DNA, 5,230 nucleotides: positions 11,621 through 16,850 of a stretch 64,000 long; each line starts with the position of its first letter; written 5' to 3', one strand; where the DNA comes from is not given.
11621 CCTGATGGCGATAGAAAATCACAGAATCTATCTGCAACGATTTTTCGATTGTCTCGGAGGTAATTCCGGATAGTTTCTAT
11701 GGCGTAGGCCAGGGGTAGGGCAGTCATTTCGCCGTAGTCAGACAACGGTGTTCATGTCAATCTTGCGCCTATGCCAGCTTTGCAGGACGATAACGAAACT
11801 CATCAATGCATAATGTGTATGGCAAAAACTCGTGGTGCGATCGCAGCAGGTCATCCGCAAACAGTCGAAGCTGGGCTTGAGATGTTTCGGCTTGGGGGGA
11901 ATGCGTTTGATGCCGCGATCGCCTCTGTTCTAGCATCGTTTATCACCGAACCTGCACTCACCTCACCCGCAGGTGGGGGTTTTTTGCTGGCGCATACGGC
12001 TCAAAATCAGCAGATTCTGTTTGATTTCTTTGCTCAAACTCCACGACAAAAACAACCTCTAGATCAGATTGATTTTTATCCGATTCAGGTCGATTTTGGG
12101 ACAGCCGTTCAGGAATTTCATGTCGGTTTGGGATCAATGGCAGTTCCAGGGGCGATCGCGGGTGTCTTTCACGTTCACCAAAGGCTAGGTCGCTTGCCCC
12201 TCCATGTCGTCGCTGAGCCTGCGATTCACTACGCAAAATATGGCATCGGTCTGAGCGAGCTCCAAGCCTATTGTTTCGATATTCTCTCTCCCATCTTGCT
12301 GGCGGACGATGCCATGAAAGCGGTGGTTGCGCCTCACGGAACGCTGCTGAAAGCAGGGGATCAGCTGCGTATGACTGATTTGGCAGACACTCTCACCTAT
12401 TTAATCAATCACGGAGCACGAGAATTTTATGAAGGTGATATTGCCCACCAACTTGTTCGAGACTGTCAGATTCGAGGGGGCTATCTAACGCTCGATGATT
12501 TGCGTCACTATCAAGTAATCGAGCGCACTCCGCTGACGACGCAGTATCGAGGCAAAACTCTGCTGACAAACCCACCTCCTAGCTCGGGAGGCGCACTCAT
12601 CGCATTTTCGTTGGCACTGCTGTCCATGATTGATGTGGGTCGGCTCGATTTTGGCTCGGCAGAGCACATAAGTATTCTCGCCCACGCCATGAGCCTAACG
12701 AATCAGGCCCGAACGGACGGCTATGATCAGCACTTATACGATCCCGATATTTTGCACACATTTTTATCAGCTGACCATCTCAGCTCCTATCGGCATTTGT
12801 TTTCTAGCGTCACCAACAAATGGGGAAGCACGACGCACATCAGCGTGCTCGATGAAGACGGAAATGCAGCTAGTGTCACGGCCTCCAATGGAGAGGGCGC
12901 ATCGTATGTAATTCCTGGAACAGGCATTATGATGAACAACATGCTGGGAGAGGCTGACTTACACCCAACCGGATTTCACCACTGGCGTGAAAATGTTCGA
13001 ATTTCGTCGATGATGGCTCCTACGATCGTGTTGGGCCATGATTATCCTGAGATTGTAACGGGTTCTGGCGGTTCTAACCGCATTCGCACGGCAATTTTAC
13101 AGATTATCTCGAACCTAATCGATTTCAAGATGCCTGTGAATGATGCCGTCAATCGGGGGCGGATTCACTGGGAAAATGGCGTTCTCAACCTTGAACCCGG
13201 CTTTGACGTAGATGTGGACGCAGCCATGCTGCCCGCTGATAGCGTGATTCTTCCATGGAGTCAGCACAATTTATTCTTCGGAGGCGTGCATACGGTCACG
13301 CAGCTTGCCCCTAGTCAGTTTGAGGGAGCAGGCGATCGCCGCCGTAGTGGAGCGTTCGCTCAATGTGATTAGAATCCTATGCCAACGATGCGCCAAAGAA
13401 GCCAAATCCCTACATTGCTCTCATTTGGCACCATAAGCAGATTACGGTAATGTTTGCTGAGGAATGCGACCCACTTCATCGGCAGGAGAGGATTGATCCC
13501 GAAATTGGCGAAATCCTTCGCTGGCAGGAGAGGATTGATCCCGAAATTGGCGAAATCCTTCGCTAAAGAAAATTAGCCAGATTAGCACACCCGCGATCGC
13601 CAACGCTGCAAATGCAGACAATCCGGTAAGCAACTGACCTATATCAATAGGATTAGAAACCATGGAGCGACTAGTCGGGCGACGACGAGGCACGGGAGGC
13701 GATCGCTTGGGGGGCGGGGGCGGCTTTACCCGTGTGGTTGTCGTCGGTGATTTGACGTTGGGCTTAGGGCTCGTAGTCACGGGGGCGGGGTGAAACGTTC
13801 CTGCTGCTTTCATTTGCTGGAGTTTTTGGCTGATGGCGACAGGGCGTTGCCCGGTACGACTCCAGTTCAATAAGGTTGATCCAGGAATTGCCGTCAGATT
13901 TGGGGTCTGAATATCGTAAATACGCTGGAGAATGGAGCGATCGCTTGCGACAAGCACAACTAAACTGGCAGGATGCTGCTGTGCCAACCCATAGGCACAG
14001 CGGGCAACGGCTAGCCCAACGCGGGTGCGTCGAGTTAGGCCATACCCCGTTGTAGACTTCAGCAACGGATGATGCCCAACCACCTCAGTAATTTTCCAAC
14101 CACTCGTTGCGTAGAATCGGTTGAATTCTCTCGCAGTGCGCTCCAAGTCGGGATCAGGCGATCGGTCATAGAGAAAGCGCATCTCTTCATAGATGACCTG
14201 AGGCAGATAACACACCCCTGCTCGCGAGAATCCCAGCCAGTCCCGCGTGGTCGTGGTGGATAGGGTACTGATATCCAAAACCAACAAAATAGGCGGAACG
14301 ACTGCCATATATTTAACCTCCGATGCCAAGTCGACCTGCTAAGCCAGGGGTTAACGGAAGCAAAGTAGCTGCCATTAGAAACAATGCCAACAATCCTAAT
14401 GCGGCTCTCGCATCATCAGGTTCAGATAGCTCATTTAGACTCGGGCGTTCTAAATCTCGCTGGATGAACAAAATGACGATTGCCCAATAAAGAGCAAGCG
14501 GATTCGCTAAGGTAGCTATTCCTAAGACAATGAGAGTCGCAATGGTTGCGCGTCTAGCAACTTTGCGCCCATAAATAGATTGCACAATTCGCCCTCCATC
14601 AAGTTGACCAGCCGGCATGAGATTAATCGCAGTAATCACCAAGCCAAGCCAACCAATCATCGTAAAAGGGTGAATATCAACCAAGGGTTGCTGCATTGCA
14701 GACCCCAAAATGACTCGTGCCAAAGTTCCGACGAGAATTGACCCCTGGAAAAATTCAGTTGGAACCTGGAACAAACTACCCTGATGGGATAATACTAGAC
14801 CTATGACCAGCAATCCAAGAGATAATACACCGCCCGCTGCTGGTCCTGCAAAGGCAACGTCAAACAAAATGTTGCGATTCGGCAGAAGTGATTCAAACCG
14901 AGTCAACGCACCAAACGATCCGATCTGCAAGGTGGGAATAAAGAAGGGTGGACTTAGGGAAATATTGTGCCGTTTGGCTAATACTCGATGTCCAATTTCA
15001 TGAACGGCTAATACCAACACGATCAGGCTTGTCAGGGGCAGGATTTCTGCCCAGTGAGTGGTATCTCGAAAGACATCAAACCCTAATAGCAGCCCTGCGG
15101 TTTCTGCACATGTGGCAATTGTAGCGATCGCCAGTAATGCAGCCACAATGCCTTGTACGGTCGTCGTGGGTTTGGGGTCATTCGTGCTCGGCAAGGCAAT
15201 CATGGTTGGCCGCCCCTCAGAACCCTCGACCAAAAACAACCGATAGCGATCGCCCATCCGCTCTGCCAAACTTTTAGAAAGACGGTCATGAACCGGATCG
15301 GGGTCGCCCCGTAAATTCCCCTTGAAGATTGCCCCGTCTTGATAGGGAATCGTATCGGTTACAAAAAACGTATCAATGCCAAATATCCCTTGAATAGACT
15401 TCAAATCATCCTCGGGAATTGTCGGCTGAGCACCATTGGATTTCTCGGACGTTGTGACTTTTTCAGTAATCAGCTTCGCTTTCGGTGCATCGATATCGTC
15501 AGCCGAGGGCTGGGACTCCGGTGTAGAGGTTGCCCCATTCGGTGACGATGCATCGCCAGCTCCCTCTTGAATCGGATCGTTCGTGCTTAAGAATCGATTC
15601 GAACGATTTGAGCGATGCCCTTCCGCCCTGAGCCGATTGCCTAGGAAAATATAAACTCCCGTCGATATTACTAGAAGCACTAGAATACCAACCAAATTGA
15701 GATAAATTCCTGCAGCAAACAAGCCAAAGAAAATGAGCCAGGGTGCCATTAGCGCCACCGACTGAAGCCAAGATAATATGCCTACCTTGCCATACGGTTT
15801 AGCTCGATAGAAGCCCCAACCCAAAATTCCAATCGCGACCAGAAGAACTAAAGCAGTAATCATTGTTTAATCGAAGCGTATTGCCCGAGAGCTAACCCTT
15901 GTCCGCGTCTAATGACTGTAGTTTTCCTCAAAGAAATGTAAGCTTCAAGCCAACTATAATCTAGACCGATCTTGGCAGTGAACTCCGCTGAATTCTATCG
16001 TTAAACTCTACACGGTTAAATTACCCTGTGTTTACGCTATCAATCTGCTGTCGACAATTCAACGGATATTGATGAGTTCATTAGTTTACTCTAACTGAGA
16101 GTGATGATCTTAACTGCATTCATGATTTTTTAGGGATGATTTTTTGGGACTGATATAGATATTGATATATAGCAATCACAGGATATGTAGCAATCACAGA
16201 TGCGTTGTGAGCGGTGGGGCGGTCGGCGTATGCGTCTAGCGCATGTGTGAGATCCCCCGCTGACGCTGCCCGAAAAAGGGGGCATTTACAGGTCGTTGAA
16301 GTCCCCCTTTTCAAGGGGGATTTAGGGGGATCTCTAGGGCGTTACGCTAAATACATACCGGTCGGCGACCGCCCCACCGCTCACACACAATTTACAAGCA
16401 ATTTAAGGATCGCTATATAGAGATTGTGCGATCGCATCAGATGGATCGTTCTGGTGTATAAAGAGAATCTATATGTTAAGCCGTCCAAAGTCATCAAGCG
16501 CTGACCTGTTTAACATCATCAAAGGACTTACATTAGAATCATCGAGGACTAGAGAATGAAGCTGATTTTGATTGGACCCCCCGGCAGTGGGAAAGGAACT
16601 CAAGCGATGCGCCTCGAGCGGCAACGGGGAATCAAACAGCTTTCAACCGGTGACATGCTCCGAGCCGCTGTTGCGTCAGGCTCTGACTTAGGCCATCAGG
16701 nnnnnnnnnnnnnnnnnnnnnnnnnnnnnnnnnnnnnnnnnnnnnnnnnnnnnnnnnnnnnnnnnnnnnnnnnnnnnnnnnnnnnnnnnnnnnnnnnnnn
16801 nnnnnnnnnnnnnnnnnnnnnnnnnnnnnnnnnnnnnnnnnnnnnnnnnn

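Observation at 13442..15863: EGY-type site-2 protease translationally coupled to a membrane-tethered PIN-like nuclease: candidate RIP-released RNase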

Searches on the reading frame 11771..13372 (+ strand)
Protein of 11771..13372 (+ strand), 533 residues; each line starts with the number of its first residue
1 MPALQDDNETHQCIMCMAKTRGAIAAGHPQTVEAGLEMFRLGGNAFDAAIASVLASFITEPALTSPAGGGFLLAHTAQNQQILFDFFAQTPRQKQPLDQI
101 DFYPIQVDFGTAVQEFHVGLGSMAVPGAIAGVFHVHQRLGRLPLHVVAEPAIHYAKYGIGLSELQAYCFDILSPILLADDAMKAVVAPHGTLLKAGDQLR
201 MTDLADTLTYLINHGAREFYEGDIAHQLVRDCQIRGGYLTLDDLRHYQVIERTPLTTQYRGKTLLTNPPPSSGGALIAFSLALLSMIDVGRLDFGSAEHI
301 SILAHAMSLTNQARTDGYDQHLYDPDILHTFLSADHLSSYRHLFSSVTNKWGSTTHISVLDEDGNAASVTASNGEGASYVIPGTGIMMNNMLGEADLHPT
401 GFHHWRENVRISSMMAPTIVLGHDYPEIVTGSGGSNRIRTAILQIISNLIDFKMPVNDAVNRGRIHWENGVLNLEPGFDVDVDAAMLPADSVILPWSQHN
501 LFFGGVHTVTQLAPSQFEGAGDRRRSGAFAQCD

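Call 3: search_protein_families(library=pfam, proteins=[window:11771-13372:+], max_evalue=1)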
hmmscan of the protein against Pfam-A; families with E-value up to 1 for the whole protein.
window:11771-13372:+ (533 aa): 1 family
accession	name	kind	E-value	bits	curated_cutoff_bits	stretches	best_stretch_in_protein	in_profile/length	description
PF01019.26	G_glu_transpept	-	1.8e-99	334.3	27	1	37-527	2-512/512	Gamma-glutamyltranspeptidase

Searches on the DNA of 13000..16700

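Call 68: search_rna_families(source=window, start=13000, end=16700, threshold=evalue, max_evalue=1)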
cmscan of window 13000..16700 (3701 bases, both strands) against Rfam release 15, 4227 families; matches with E-value up to 1: 1.
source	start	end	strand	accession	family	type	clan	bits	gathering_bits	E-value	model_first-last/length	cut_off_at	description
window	16066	16125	+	RF02308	TtnuCD34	Gene; snRNA; snoRNA; CD-box;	-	22.2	80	0.74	1-64/64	no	Tetrahymena snoRNA TtnuCD34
